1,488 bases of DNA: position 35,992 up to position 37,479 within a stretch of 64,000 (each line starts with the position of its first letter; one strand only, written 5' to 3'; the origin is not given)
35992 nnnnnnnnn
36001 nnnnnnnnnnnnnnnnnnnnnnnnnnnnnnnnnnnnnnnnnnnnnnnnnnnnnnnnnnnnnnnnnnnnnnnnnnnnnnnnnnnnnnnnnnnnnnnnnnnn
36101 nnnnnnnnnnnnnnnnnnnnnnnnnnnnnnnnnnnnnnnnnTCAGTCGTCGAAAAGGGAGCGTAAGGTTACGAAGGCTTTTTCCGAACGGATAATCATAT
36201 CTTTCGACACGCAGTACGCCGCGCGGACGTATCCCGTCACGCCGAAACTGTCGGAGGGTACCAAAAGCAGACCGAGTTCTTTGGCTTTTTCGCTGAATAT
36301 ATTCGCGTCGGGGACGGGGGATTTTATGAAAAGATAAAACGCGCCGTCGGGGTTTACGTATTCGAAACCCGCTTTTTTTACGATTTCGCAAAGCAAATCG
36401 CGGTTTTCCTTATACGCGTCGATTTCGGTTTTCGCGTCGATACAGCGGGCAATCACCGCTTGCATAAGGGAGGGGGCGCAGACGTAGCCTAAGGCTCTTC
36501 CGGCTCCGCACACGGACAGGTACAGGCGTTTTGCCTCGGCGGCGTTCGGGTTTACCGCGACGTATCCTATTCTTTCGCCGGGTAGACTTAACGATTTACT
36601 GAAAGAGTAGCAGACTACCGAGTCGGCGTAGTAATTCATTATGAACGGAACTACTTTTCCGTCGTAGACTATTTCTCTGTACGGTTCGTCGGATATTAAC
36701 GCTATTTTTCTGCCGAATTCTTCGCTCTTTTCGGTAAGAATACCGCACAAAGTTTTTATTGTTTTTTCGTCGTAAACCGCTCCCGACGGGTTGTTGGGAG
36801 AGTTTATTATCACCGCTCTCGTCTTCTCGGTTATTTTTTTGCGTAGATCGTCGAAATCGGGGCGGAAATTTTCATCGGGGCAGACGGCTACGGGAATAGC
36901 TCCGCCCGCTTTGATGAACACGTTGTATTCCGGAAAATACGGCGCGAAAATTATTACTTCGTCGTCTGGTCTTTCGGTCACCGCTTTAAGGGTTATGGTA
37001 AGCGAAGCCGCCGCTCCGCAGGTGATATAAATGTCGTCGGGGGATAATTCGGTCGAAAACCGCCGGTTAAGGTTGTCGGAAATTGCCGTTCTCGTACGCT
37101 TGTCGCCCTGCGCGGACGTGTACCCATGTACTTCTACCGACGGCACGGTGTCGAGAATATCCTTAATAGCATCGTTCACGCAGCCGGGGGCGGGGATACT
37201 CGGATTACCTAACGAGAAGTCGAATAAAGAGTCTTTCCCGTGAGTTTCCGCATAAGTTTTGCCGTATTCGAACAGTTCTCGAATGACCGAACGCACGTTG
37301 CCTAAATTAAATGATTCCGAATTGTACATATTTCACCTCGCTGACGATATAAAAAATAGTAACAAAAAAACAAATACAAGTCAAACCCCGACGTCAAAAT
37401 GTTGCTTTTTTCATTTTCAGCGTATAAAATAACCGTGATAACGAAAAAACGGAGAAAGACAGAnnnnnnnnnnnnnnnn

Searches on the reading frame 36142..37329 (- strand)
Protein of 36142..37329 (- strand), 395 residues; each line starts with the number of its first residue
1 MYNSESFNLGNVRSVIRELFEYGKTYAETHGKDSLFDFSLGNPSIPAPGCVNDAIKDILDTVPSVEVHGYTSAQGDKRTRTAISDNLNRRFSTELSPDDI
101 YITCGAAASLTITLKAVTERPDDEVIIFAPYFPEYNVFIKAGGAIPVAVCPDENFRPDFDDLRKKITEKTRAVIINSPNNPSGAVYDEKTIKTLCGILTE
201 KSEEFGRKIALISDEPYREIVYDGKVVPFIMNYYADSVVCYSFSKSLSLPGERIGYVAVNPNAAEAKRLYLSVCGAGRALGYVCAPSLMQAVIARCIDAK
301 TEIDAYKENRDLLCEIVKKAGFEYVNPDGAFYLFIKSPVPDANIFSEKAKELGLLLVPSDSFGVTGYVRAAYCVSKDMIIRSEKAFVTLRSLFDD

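Call 7: search_protein_families(library=pfam, proteins=[window:36142-37329:-], max_evalue=0.001)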
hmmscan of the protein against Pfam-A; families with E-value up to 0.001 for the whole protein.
window:36142-37329:- (395 aa): 2 families
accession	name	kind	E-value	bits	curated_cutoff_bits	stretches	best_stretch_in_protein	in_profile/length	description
PF00155.27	Aminotran_1_2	-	2.1e-44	152.6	19.7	1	37-377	5-352/361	Aminotransferase class I and II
PF01041.23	DegT_DnrJ_EryC1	-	1.1e-05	25.3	19.8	1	102-175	44-118/360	DegT/DnrJ/EryC1/StrS aminotransferase family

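Call 12: find_encoding_contigs(protein=window:36142-37329:-, flank=10000, max_places=6)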
Protein window:36142-37329:- (395 aa): no gene with exactly this product is on record in the collection.
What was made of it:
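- Tried and rejected: An exact-sequence look-up of the neighbouring aminotransferase found no contig on record (call 12).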
